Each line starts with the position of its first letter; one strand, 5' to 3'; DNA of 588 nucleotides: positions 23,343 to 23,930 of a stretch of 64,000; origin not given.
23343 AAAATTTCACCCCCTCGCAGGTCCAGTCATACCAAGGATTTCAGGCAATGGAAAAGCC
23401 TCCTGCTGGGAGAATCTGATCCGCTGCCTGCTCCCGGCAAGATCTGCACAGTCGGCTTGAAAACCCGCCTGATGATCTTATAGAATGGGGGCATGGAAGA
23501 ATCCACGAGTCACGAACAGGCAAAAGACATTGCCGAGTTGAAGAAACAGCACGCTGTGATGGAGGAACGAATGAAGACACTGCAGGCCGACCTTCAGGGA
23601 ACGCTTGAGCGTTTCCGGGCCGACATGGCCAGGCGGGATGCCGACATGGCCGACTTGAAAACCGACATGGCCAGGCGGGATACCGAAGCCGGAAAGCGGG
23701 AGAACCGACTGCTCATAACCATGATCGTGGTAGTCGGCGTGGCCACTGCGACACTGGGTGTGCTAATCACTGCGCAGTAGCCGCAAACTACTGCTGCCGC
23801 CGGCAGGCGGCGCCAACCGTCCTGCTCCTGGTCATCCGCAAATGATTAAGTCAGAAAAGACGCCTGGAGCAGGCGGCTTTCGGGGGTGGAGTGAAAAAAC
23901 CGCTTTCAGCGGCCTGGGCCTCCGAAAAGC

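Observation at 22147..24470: Tandem array of four near-identical tail-anchored coiled-coil mini-genes with copy-specific heptad number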

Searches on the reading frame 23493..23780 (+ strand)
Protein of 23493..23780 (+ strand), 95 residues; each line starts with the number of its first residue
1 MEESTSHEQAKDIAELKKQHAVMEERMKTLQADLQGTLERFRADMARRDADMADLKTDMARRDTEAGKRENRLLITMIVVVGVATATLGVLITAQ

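Call 7: search_protein_families(library=pfam, proteins=[window:23493-23780:+], max_evalue=10)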
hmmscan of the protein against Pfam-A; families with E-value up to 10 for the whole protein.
window:23493-23780:+ (95 aa): 11 families
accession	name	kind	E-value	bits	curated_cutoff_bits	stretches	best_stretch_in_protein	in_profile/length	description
PF00038.26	Filament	-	0.0054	16.8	40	1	8-65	228-285/313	Intermediate filament protein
PF11239.13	DUF3040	-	0.011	16.4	24.7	1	35-92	8-65/84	Protein of unknown function (DUF3040)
PF25541.1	TBCA_PH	-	0.015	15.5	27.8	1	12-65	48-100/139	PH domain-containing proteins, TBCA domain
PF15456.11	Uds1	-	0.018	15.7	28.8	1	10-50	20-62/123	Up-regulated During Septation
PF14282.11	FlxA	-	0.03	14.9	26.3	1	3-63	9-69/101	FlxA-like protein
PF13851.11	GAS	-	0.039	13.8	32.3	1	7-43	95-131/200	Growth-arrest specific micro-tubule binding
PF25443.1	ANG-1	-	0.04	14.6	28.5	1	7-45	17-55/105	ANG-1-like domain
PF06810.17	Phage_scaffold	-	0.06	13.8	35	1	9-72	39-112/170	Phage capsid assembly scaffolding protein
PF01763.21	Herpes_UL6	-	0.066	12.2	27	1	7-60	374-427/562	Herpesvirus UL6 like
PF05309.16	TraE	-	0.076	12.9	24.8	1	57-92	3-38/182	TraE protein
PF04102.17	SlyX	-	0.088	13.9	30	1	8-36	28-56/67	SlyX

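Call 12: find_homologous_proteins(query=window:23493-23780:+, max_evalue=0.01)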
Query window:23493-23780:+ (95 aa): 39 proteins with E <= 0.01 among 46 candidates.
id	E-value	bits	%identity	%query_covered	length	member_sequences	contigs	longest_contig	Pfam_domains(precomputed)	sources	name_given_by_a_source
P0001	2.4e-42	160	93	100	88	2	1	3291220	-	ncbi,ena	-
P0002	8.9e-34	133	75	73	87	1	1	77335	-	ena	-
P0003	1.4e-33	132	76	99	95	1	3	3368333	-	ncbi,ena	-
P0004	4.0e-33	130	100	73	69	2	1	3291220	-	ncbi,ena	-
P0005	8.3e-33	129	78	100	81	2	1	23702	-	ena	-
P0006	6.8e-32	127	77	100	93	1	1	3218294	-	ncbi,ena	-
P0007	2.0e-31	125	91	73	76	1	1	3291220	-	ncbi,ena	-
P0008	1.2e-23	100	70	97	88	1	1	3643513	-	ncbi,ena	-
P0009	3.4e-23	99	65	97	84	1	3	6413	-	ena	-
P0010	9.2e-23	98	66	87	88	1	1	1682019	-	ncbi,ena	-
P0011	1.3e-22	97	47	97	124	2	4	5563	-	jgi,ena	-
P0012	9.1e-21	91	63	97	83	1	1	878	-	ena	-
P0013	1.3e-20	91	60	96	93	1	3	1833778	-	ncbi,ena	-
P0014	1.2e-19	88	61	97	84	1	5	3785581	-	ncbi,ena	-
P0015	1.4e-19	87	60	95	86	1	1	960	-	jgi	-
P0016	7.6e-19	85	55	87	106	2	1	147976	-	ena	-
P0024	1.8e-12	65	50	97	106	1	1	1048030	-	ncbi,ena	-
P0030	2.8e-11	61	45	99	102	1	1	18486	-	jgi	-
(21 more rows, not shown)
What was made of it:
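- The window comes from a metagenome-derived chromosome, which I infer from the 3,291,220-bp contig in call 12.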

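Call 14: find_encoding_contigs(protein=P0001, flank=10000, max_places=4)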
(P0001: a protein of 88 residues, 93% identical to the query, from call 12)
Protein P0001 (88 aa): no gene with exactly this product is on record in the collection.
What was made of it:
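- Tried and rejected: Not on record (call 14).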

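Call 16: find_related_loci(query=A1, collection=genome_contigs, flank=6000)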
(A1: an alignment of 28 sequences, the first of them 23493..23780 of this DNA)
Query A1 (95 aa) in genome_contigs; peptide patterns used: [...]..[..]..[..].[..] (x = any residue, [..] = any of these).
204 stretches matched a pattern; 150 encode a relative of the query (tblastn E <= 1e-3); the best 80 are kept; 78 distinct loci.
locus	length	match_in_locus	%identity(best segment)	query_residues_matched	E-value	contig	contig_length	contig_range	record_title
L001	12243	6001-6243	81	1-95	9e-44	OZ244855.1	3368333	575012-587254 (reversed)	MAG: Candidatus Poriferihabitans sp. isolate 02711fc3-2c7e-402c-87d4-6a55832cb424 genome assembly, chromosome: 1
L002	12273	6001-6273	76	1-94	8e-41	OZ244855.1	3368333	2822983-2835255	MAG: Candidatus Poriferihabitans sp. isolate 02711fc3-2c7e-402c-87d4-6a55832cb424 genome assembly, chromosome: 1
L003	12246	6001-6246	70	1-92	4e-32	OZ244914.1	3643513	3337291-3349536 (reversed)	MAG: Candidatus Poriferihabitaceae bacterium isolate 8e9395de-477f-4dba-9d53-b46ec0a52cc6 genome assembly, chromosome: 1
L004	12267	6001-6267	63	1-92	4e-30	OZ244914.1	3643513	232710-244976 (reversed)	MAG: Candidatus Poriferihabitaceae bacterium isolate 8e9395de-477f-4dba-9d53-b46ec0a52cc6 genome assembly, chromosome: 1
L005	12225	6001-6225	61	1-89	1e-26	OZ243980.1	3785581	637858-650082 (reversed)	MAG: Arenicellales bacterium isolate 2bc81a4a-70f0-4651-b542-e07c7ba8b5a8 genome assembly, chromosome: 1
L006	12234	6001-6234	60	1-92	3e-26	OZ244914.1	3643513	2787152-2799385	MAG: Candidatus Poriferihabitaceae bacterium isolate 8e9395de-477f-4dba-9d53-b46ec0a52cc6 genome assembly, chromosome: 1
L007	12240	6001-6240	57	1-94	9e-26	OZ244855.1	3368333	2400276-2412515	MAG: Candidatus Poriferihabitans sp. isolate 02711fc3-2c7e-402c-87d4-6a55832cb424 genome assembly, chromosome: 1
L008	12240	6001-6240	55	1-94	1e-24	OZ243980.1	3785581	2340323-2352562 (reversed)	MAG: Arenicellales bacterium isolate 2bc81a4a-70f0-4651-b542-e07c7ba8b5a8 genome assembly, chromosome: 1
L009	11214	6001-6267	55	1-92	1e-24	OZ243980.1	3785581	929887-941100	MAG: Arenicellales bacterium isolate 2bc81a4a-70f0-4651-b542-e07c7ba8b5a8 genome assembly, chromosome: 1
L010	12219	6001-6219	55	1-94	1e-22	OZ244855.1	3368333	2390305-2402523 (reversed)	MAG: Candidatus Poriferihabitans sp. isolate 02711fc3-2c7e-402c-87d4-6a55832cb424 genome assembly, chromosome: 1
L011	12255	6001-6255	50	1-92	8e-22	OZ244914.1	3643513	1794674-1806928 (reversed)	MAG: Candidatus Poriferihabitaceae bacterium isolate 8e9395de-477f-4dba-9d53-b46ec0a52cc6 genome assembly, chromosome: 1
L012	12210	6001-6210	69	16-92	3e-20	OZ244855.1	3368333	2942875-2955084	MAG: Candidatus Poriferihabitans sp. isolate 02711fc3-2c7e-402c-87d4-6a55832cb424 genome assembly, chromosome: 1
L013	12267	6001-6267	52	1-92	4e-20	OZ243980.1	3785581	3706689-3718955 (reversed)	MAG: Arenicellales bacterium isolate 2bc81a4a-70f0-4651-b542-e07c7ba8b5a8 genome assembly, chromosome: 1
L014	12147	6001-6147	76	8-56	3e-20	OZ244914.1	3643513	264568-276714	MAG: Candidatus Poriferihabitaceae bacterium isolate 8e9395de-477f-4dba-9d53-b46ec0a52cc6 genome assembly, chromosome: 1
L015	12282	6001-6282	49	10-92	2e-19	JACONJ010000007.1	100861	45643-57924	MAG: Rhodobacteraceae bacterium isolate GM7ARB1 GM7ARB_Ga0325872_107, whole genome shotgun sequence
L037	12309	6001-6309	39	12-92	2e-14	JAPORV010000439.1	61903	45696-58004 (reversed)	MAG: Aestuariivita sp. isolate CAR1_bin_7 NODE_122_length_61903_cov_28.9211, whole genome shotgun sequence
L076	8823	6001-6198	46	12-77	3e-10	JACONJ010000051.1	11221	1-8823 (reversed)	MAG: Rhodobacteraceae bacterium isolate GM7ARB1 GM7ARB_Ga0325872_151, whole genome shotgun sequence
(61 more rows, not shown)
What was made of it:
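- The reading frame is kept in 39 protein clusters (call 12) and in 150 genomic relatives (call 16).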

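Call 27: predict_structure(alignment_id=A1)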
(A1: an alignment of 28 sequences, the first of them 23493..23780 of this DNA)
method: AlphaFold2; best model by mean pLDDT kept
length: 95 residues; sequences in the alignment: 28
mean_pLDDT: 81.5   pTM: 0.38
mean pLDDT of the five models: 81.5, 80.9, 77.3, 77.3, 76.5
residues with pLDDT >= 90: 15; 70-90: 71; 50-70: 9; < 50: 0
segments of 3 or more residues with pLDDT < 50: none
pLDDT, mean of each block of 10 residues (from residue 1): 63 80 83 87 92 89 79 82 84 71
secondary structure, 60 per line:
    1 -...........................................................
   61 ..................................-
elements in order: H2-94
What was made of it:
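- On DUF1640 / CCDC90-like (PF07798): A single helix is predicted over residues 2-94 (call 27). Only monomer prediction is available (call 27).
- AlphaFold predicts a helix over residues 2-94, pLDDT 81.5 (call 27).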

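Call 28: search_protein_representatives(alignment_id=A1)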
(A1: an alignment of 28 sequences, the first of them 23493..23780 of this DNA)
Query: 28 sequences, 84 profile positions. Proteins with E-value up to 0.001 (for the whole library): 485; up to 1e-10: 126; up to 1e-30: 2. The best 150 are listed.
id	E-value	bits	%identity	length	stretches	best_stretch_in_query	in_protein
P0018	4.9e-42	157.7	-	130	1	1-83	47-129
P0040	6.1e-32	125.3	-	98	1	3-83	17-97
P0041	7.2e-28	112.3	-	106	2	1-58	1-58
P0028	1.3e-26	108.2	-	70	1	1-83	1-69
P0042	1.8e-26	107.8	-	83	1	1-72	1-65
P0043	4.7e-26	106.5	-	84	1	1-83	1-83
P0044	4.7e-25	103.2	-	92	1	1-56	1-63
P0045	8.9e-25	102.4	-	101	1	1-80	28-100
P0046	1.5e-24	101.7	-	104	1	1-78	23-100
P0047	6.1e-24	99.7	-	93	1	7-77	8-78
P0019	6.2e-24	99.6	-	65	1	20-83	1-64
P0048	1.7e-23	98.2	-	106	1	3-78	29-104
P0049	1.0e-22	95.7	-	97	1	6-78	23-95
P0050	5.8e-22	93.3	-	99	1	7-82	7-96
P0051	5.7e-21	90.2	-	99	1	1-79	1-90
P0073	3.4e-17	78.0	-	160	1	3-78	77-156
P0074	4.6e-17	77.6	-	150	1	7-80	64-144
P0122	1.8e-12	63.0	-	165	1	5-78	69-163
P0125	2.0e-12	62.8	-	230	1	4-78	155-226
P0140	1.1e-11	60.4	-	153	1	7-78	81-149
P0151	4.8e-11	58.4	-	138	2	13-78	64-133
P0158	9.1e-11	57.5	-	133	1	3-78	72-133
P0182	7.2e-10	54.6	-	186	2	25-80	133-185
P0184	7.5e-10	54.5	-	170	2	17-79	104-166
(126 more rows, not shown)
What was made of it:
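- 485 clusters at 50% identity match at E <= 1e-3, and 126 at E <= 1e-10, out of 1.84 billion representatives (call 28).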

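Call 30: search_protein_families(library=pfam, alignment_id=A2, max_evalue=0.01)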
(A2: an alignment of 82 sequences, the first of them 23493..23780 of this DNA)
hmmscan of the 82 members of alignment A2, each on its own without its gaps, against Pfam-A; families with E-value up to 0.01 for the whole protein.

A. member 1, window:23493-23780:+ (95 aa): 1 family
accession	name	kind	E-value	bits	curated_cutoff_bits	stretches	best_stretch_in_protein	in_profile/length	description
PF00038.26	Filament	-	0.0054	16.8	40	1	8-65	228-285/313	Intermediate filament protein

B. families by the number of members that match (of 82 scanned): 37 families (the first 25 are shown)
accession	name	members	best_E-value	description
PF04678.18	MCU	4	0.0033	Mitochondrial calcium uniporter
PF07798.16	CCDC90-like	3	0.0018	Coiled-coil domain-containing protein 90-like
PF16326.10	ABC_tran_CTD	2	0.00017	ABC transporter C-terminal domain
PF16515.11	HIP1_clath_bdg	2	0.00032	Clathrin-binding domain of Huntingtin-interacting protein 1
PF14235.11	DUF4337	2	0.00088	Domain of unknown function (DUF4337)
PF25443.1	ANG-1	2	0.0017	ANG-1-like domain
PF11239.13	DUF3040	2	0.0027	Protein of unknown function (DUF3040)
PF16526.10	CLZ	2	0.0029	C-terminal leucine zipper domain of cyclic nucleotide-gated channels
PF25541.1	TBCA_PH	1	0.00025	PH domain-containing proteins, TBCA domain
PF06696.16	Strep_SA_rep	1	0.00047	Streptococcal surface antigen repeat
PF25764.1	KIF21A_4th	1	0.0015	KIF21A-like domain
PF14362.11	DUF4407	1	0.0026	Domain of unknown function (DUF4407)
PF05478.16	Prominin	1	0.0029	Prominin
PF07989.16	Cnn_1N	1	0.0031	Centrosomin N-terminal motif 1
PF10779.14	XhlA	1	0.0033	Haemolysin XhlA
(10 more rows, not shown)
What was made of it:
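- On DUF1640 / CCDC90-like (PF07798): Of 82 family members, 3 match, with best E = 0.0018, below the cut-off (call 30).
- On XhlA (PF10779): 1 of 82 members matches, at E = 0.0033 (call 30).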

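Call 31: search_solved_structures(query=A2, max_evalue=1)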
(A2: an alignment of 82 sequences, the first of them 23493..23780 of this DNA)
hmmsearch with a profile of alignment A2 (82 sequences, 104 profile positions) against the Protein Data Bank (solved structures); distinct sequences matched with E-value up to 1: 24.
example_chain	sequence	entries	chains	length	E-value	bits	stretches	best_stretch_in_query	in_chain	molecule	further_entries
1gk4_A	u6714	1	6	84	0.0025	20.5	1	15-61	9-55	VIMENTIN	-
1jun_A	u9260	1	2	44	0.015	18.1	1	22-54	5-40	C-JUN HOMODIMER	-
3he4_A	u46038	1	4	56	0.017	17.9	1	33-68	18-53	SYNZIP6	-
9z5u_A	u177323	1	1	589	0.04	16.7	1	22-82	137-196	sE1E2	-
6tzl_A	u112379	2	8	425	0.067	16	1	28-66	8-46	Surface protein adhesin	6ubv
1fos_F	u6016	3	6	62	0.081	15.7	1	15-54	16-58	C-JUN PROTO-ONCOGENE PROTEIN | PROTO-ONCOGENE C-JUN | Viral jun transforming protein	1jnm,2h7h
5t01_A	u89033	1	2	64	0.14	14.9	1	13-54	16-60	Transcription factor AP-1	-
7o97_A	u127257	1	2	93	0.15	14.8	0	35-68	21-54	hypothetical protein UY81_C0065G0003 from Candidatus Giovannonibacteria bacterium converte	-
1t2k_C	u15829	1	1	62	0.16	14.8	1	13-54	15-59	Transcription factor AP-1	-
5fv8_D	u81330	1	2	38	0.16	14.8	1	21-52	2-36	CJUN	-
1s9k_E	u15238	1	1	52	0.16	14.8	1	21-50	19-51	Transcription factor AP-1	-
8rve_0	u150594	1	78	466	0.18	14.6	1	15-61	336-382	Vimentin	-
8gb3_E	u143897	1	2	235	0.32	13.8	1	34-73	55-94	Protein GrpE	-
4cgb_A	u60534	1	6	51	0.38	13.5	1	9-47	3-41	ECHINODERM MICROTUBULE-ASSOCIATED PROTEIN-LIKE 2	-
6v7y_A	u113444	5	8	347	0.41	13.5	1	22-55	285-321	Antigen-presenting glycoprotein CD1d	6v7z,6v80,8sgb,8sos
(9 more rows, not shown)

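Call 36: search_protein_families(library=pfam, alignment_id=A3, max_evalue=0.00001)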
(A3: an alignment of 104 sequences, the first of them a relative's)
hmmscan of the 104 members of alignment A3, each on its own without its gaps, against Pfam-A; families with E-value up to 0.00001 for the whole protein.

A. member 1, L003:7329-8186:+ (286 aa): 2 families
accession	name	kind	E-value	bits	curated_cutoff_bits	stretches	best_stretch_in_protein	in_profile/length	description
PF13936.12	HTH_38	-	1.2e-13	51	27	1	5-47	2-44/44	Helix-turn-helix domain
PF00665.32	rve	-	6.7e-06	26.7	32.6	0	174-262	6-102/102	Integrase core domain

B. families by the number of members that match (of 104 scanned): 90 families (the first 25 are shown)
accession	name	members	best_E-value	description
PF00685.33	Sulfotransfer_1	4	2.6e-32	Sulfotransferase domain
PF01053.26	Cys_Met_Meta_PP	2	4.4e-139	Cys/Met metabolism PLP-dependent enzyme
PF00920.27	ILVD_EDD_N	2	5.7e-126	Dihydroxy-acid/6-phosphogluconate dehydratase N-terminal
PF24877.1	ILV_EDD_C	2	1.5e-72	Dihydroxy-acid/6-phosphogluconate dehydratase C-terminal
PF13020.12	NOV_C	2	4.7e-22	Protein NO VEIN, C-terminal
PF01041.23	DegT_DnrJ_EryC1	2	3e-09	DegT/DnrJ/EryC1/StrS aminotransferase family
PF00155.27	Aminotran_1_2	2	3.8e-09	Aminotransferase class I and II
PF13469.12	Sulfotransfer_3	2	2.4e-08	Sulfotransferase family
PF02384.22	N6_Mtase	1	2.3e-114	N-6 DNA Methylase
PF16327.10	CcmF_C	1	3.1e-104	Cytochrome c-type biogenesis protein CcmF C-terminal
PF00145.23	DNA_methylase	1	1.4e-89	C-5 cytosine-specific DNA methylase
PF08751.17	TrwC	1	1.2e-76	TrwC relaxase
PF00872.24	Transposase_mut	1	2.1e-68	Transposase, Mutator family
PF00009.33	GTP_EFTU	1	2.8e-61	Elongation factor Tu GTP binding domain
PF01979.26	Amidohydro_1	1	1.6e-59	Amidohydrolase family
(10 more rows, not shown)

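Call 40: find_related_loci(query=A1, collection=viral_contigs, flank=8000)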
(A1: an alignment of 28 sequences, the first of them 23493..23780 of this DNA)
Query A1 (95 aa) in viral_contigs; peptide patterns used: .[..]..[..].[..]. (x = any residue, [..] = any of these).
20 stretches matched a pattern, but none encodes a relative of the query by tblastn (E <= 1e-3).
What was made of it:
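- On XhlA (PF10779): No viral-contig relatives were found (call 40).
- No relative was found in 2.9 million viral contigs (call 40).
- Tried and rejected: No relative was found, though sensitivity was limited to one peptide pattern (call 40).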

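Call 41: find_related_loci(query=A1, collection=metagenome_contigs, flank=5000)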
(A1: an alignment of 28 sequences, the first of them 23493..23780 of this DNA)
Query A1 (95 aa) in metagenome_contigs; peptide patterns used: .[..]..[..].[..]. (x = any residue, [..] = any of these).
245 stretches matched a pattern; 11 encode a relative of the query (tblastn E <= 1e-3); 11 distinct loci.
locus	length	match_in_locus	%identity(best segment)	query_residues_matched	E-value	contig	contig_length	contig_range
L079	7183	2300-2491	49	15-92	7e-16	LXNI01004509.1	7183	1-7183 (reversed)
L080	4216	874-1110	42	11-92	2e-11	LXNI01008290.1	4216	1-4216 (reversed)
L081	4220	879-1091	40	15-92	2e-8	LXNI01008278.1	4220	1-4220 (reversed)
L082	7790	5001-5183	37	9-83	2e-7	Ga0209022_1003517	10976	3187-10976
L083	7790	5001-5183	37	9-83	2e-7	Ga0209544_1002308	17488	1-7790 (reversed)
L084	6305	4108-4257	35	22-92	3e-7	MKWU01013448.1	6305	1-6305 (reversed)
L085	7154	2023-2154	48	21-60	6e-7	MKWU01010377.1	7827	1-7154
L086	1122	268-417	42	15-60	7e-6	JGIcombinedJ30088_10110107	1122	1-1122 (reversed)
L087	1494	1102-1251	42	15-60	7e-6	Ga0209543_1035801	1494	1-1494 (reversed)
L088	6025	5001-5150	42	15-60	1e-5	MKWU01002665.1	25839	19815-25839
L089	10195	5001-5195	35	7-92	7e-9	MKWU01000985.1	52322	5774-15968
